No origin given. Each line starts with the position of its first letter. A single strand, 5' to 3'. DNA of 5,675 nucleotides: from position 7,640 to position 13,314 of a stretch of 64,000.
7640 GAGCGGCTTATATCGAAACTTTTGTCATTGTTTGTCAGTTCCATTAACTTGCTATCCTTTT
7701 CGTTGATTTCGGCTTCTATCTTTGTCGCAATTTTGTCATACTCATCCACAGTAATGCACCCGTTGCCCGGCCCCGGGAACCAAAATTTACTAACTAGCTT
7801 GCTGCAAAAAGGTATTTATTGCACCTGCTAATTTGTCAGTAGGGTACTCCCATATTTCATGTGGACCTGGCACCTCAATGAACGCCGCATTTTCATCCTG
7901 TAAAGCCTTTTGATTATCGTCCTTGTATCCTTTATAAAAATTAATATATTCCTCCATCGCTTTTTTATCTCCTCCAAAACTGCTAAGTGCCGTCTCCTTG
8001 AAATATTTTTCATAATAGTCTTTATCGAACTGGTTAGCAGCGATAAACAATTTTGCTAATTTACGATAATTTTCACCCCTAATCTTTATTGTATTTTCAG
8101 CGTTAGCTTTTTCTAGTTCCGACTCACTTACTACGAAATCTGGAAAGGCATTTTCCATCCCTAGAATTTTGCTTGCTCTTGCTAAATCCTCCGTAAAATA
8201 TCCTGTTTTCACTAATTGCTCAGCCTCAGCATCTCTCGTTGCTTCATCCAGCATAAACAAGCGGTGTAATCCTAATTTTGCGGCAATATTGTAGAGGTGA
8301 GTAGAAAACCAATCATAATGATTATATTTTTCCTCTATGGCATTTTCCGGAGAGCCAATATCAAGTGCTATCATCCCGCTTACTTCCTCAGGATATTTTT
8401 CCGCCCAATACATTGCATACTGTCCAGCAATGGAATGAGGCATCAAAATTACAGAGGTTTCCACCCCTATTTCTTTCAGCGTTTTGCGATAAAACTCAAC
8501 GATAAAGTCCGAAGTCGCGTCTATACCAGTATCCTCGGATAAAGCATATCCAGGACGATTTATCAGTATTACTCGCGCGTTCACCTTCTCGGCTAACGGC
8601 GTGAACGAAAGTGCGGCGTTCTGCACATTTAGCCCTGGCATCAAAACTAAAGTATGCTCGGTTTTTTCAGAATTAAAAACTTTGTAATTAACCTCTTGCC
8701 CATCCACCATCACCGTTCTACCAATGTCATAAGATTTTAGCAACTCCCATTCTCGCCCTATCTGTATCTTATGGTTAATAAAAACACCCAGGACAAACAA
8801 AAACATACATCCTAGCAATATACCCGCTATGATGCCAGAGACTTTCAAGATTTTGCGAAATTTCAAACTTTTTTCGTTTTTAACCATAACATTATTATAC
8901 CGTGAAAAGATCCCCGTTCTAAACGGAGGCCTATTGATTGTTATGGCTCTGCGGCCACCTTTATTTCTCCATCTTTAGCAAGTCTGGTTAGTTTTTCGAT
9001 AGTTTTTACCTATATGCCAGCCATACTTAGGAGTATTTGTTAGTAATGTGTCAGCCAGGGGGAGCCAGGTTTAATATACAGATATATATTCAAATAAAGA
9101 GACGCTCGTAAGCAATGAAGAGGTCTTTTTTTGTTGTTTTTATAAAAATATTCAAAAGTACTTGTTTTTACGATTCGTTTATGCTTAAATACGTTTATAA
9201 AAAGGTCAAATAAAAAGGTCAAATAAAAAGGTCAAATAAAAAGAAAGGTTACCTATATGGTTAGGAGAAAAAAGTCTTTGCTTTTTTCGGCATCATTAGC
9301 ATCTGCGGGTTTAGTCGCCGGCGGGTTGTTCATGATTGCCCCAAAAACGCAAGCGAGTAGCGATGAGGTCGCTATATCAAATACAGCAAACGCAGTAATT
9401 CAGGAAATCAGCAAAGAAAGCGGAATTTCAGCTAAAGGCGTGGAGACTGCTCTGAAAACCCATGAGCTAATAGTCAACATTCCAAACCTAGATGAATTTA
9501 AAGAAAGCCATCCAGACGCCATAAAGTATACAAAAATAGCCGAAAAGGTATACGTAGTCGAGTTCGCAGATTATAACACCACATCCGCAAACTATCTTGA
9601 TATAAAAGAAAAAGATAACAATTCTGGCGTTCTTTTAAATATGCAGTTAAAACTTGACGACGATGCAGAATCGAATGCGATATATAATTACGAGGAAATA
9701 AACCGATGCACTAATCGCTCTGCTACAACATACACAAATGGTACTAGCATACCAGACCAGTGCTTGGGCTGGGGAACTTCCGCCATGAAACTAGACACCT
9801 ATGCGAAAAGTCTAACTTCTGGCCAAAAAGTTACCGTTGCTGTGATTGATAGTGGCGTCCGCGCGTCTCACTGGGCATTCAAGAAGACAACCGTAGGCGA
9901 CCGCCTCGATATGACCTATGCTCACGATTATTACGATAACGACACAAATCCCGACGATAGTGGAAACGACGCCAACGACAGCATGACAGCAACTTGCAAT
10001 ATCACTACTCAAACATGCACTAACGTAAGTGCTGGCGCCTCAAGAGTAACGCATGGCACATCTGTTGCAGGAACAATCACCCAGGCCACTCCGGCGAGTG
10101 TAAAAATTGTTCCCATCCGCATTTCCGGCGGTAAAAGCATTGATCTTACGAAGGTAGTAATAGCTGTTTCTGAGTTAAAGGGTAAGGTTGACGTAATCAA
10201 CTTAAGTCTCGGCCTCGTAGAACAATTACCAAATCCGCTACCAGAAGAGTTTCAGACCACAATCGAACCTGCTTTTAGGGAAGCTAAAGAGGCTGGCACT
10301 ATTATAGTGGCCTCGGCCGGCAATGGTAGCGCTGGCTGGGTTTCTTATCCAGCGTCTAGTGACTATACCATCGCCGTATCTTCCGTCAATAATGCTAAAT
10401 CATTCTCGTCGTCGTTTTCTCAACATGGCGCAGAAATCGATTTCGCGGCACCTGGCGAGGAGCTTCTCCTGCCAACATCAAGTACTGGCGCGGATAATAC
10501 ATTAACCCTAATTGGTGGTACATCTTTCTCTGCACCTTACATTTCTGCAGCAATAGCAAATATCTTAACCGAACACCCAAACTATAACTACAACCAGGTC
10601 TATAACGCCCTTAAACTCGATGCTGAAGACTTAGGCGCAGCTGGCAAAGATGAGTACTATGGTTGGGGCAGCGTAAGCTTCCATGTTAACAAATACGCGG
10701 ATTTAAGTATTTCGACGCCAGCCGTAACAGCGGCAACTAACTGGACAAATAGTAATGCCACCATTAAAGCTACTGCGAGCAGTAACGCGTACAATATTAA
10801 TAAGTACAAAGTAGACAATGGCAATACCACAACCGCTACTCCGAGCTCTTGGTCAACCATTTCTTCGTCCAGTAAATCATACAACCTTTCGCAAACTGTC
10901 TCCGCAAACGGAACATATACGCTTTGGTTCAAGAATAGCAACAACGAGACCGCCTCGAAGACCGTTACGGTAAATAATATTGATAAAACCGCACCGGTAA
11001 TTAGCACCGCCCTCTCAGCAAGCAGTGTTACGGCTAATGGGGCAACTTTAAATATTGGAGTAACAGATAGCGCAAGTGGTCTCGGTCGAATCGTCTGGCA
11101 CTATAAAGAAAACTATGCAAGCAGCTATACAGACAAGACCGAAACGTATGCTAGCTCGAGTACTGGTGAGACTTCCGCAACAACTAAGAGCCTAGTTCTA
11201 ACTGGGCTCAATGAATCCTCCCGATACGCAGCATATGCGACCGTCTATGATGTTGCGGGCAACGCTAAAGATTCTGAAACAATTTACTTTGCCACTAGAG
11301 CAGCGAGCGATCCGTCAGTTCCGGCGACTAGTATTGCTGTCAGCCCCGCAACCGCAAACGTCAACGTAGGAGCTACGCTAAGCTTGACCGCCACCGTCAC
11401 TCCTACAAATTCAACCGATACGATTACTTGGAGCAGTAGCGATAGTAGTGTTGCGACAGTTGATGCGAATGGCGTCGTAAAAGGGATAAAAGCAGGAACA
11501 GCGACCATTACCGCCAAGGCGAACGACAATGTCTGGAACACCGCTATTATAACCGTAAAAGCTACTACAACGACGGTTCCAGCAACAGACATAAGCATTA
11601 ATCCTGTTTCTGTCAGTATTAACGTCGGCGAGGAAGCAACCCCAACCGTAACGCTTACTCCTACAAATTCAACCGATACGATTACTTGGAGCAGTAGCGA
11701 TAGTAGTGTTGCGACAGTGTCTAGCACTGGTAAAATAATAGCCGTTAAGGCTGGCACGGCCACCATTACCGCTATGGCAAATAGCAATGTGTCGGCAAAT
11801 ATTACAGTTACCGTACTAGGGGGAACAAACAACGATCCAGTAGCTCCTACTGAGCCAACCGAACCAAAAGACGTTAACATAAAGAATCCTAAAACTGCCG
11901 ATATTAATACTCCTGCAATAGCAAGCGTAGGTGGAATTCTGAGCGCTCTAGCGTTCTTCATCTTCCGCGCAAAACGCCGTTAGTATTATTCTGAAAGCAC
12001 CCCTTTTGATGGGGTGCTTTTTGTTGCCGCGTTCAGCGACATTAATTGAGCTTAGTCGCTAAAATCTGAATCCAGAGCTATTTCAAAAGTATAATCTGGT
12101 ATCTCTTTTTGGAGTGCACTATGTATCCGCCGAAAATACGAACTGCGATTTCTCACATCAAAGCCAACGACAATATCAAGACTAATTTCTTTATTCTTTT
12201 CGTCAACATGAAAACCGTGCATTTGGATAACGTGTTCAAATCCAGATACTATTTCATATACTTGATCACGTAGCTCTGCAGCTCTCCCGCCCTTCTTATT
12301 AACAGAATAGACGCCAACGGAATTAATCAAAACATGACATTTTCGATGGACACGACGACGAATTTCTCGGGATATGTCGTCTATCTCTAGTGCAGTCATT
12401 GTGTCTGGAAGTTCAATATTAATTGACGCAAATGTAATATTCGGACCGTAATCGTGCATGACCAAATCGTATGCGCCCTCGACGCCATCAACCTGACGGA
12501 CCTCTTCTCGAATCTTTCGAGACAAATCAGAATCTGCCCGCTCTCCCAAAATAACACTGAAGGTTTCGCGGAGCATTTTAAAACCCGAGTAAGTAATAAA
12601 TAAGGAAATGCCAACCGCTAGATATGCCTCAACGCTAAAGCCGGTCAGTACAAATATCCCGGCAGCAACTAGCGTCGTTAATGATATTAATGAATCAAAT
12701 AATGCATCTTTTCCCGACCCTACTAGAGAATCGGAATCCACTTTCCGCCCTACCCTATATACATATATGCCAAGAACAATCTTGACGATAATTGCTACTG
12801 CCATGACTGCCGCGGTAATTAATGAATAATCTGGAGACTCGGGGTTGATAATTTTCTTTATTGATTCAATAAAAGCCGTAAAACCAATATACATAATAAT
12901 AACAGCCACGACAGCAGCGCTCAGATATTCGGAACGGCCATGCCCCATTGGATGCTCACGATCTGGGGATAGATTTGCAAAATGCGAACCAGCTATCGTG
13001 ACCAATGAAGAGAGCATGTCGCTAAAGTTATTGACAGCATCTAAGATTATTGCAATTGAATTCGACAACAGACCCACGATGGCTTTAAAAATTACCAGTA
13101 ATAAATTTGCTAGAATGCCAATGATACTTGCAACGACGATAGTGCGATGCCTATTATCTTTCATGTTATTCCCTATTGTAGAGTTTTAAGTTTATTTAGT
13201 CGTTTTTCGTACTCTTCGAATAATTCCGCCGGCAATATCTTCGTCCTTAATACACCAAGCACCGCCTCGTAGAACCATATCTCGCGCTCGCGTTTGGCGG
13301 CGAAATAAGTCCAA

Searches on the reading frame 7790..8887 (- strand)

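Call 21: search_protein_families(library=pfam, max_evalue=0.001, proteins=[window:7790-8887:-])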
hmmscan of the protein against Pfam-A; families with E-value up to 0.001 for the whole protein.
window:7790-8887:- (365 aa): 1 family
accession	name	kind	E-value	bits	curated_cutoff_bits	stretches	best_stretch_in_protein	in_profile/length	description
PF00561.26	Abhydrolase_1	-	1.5e-07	31.8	25.8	1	98-195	23-125/245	alpha/beta hydrolase fold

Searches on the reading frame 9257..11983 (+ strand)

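Call 21: search_protein_families(library=pfam, max_evalue=0.001, proteins=[window:9257-11983:+])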
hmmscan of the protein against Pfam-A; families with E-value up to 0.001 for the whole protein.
window:9257-11983:+ (908 aa): 4 families
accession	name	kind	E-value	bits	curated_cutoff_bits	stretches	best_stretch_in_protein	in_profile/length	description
PF00082.27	Peptidase_S8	-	2.8e-38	132.3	21.8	1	189-471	1-288/288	Subtilase family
PF02368.24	Big_2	-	1e-28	99.5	22.8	2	690-757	2-70/79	Bacterial Ig-like domain (group 2)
PF22359.2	Big-like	-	2.1e-06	28.3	27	1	723-769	3-48/48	Bacterial Ig-like domain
PF25354.1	Ig_NUP210_16th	-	0.00077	19.3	27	0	696-752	3-60/72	NUP210-like, Ig-like domain 16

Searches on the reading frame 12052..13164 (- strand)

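Call 21: search_protein_families(library=pfam, max_evalue=0.001, proteins=[window:12052-13164:-])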
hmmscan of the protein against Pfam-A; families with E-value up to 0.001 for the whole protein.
window:12052-13164:- (370 aa): 2 families
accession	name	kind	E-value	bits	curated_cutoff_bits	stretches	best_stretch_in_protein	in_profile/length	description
PF01545.26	Cation_efflux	-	4.2e-41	141.3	26.6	1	14-206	2-198/198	Cation efflux family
PF16916.11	ZT_dimer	-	2.4e-11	43.9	26.7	1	212-276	3-66/78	Dimerisation domain of Zinc Transporter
